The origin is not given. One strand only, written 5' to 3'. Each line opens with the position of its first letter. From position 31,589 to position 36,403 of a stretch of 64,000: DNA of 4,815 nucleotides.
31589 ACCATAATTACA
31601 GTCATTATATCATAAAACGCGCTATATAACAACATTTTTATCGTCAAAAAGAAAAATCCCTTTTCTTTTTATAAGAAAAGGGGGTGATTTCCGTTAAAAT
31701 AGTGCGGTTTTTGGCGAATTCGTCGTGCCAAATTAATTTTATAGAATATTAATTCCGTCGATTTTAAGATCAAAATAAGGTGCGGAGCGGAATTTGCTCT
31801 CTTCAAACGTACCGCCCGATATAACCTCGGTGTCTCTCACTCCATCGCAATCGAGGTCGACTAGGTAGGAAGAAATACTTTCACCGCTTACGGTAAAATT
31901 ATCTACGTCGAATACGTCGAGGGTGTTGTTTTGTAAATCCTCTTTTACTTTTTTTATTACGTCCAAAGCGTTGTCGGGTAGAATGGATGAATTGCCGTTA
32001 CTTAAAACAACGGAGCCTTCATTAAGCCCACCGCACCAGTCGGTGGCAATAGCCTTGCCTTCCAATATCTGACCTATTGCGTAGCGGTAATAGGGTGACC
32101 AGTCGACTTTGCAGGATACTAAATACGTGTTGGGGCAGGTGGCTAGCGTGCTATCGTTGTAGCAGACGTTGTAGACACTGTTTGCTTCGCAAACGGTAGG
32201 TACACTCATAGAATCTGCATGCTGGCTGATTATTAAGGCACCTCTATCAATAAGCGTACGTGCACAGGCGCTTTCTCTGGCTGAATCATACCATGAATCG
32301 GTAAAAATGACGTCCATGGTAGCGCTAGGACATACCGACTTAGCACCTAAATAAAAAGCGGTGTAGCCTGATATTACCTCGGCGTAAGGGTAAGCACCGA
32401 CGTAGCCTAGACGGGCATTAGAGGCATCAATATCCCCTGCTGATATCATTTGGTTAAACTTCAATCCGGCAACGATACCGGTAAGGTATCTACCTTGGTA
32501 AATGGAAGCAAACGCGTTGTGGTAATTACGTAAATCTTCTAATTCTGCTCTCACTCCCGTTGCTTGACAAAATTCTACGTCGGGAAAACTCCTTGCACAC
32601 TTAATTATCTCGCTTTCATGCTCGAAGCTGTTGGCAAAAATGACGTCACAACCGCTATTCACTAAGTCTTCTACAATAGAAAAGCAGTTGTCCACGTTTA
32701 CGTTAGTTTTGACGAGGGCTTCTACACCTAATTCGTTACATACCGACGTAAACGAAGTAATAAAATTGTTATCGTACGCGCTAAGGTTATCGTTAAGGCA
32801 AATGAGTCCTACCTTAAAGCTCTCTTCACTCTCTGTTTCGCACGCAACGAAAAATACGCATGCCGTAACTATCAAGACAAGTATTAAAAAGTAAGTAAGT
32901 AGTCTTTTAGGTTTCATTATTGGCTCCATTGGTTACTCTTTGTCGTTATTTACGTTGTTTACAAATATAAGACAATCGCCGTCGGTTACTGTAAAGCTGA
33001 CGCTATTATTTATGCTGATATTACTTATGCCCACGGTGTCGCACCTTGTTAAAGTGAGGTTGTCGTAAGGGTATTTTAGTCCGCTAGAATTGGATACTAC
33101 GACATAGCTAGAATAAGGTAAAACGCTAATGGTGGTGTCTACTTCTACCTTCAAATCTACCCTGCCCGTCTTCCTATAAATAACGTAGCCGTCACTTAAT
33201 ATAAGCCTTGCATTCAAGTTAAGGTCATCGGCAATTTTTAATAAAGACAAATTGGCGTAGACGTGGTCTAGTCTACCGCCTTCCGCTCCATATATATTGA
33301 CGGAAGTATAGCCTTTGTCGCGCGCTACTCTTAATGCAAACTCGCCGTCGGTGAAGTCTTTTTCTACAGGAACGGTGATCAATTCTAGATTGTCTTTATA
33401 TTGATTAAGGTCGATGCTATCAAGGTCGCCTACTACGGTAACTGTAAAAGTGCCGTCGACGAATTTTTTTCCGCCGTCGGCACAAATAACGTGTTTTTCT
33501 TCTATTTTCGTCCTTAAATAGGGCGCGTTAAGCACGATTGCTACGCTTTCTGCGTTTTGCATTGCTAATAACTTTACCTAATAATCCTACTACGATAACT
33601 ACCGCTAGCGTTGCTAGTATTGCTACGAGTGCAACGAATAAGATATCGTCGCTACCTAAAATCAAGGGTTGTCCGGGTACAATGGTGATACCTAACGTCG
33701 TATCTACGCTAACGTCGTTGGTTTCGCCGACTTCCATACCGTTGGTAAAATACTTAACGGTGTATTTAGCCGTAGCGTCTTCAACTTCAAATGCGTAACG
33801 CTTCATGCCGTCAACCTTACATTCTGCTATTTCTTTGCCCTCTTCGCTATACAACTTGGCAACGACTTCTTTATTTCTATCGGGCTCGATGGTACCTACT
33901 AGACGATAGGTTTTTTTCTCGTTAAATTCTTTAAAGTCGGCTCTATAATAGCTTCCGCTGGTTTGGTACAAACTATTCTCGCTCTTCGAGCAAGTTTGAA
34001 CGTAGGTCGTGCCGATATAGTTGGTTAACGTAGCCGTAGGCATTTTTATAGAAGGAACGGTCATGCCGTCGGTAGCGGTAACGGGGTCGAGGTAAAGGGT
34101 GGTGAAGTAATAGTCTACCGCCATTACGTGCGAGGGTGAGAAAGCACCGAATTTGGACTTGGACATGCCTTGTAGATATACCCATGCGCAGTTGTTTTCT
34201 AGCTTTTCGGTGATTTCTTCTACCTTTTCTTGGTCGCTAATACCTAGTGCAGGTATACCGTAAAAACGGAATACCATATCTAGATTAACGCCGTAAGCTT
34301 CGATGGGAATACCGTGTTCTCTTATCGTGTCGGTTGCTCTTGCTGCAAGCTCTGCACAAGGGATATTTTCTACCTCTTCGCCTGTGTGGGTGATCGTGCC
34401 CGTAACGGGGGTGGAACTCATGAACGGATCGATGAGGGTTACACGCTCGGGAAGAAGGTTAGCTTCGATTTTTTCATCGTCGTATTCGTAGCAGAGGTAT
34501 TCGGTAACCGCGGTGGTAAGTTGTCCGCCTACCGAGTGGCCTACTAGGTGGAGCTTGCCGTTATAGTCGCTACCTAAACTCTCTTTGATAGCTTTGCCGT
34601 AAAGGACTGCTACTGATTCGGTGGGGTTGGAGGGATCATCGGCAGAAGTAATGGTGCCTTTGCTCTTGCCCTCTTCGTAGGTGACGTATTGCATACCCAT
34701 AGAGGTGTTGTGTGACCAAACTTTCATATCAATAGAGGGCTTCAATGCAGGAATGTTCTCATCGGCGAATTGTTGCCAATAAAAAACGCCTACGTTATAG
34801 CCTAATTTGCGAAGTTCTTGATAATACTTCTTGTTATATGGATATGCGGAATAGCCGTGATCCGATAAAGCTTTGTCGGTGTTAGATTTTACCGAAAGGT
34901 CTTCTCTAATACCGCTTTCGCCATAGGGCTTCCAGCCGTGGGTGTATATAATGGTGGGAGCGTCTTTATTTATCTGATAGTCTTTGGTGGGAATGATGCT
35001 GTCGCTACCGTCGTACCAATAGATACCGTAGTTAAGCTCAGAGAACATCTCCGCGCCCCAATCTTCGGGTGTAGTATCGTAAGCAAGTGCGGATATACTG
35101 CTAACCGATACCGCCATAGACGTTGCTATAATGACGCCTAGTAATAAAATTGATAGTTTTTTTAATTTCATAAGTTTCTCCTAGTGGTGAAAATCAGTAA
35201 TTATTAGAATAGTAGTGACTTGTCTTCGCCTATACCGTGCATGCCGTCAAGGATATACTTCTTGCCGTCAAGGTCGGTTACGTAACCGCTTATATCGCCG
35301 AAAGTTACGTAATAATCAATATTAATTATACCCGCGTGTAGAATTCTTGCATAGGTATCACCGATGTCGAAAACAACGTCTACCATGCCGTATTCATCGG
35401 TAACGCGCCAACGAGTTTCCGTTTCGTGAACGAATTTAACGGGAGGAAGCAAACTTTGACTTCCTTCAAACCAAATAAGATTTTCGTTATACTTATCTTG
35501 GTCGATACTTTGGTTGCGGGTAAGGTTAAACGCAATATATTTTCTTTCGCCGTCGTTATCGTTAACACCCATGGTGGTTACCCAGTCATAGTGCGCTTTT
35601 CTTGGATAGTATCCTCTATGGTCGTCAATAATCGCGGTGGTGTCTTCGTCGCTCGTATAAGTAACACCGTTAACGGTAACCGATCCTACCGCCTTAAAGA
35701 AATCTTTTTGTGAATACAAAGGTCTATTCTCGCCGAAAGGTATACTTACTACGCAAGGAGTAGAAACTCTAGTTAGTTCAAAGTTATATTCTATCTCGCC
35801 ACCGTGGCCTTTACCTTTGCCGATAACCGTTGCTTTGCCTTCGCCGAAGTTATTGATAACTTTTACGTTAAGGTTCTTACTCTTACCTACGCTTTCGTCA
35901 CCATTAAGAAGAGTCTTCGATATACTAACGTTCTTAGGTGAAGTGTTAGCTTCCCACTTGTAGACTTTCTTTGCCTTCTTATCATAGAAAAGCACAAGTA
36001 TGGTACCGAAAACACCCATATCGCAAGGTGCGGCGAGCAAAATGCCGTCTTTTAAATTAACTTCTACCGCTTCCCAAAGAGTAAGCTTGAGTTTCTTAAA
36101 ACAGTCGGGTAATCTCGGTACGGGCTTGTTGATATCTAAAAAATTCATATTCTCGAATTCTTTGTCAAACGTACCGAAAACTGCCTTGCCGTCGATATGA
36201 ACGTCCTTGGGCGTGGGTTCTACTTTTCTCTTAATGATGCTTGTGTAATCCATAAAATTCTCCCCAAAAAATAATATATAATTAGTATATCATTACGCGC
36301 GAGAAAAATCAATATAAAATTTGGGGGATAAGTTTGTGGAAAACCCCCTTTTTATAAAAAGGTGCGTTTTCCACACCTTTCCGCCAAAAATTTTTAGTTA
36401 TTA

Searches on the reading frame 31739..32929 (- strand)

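Call 23: search_protein_families(library=pfam, proteins=[window:31739-32929:-], max_evalue=0.00001)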
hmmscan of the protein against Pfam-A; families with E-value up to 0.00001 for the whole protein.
window:31739-32929:- (396 aa): 1 family
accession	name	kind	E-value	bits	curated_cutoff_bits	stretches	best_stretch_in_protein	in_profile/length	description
PF02608.20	Bmp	-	3.1e-22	79.4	24.1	1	68-326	33-284/301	ABC transporter substrate-binding protein PnrA-like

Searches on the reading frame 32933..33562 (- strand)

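Call 23: search_protein_families(library=pfam, proteins=[window:32933-33562:-], max_evalue=0.00001)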
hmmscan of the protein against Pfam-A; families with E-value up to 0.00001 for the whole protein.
window:32933-33562:- (209 aa): 2 families
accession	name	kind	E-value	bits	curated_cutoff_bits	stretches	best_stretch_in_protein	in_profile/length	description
PF04263.21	TPK_catalytic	-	1.4e-17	64.1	30.7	1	22-111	8-104/113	Thiamin pyrophosphokinase, catalytic domain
PF04265.19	TPK_B1_binding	-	6.3e-08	32.6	22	1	142-195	11-65/67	Thiamin pyrophosphokinase, vitamin B1 binding domain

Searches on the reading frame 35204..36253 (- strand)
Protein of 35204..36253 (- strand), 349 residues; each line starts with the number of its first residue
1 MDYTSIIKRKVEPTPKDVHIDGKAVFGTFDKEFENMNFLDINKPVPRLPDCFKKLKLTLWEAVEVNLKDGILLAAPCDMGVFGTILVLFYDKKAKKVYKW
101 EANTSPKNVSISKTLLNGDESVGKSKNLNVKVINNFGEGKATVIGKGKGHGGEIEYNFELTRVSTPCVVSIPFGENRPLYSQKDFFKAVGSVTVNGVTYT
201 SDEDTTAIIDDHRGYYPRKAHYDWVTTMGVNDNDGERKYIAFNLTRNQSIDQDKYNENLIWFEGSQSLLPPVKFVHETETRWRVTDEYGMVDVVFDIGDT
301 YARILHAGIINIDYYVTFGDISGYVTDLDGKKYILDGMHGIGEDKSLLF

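Call 23: search_protein_families(library=pfam, proteins=[window:35204-36253:-], max_evalue=0.00001)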
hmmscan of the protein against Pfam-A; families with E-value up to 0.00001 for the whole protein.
window:35204-36253:- (349 aa): 1 family
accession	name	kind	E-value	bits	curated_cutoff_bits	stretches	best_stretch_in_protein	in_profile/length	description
PF10974.15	DUF2804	-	1.1e-25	90.9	26.9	1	21-345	14-335/339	Domain of unknown function (DUF2804)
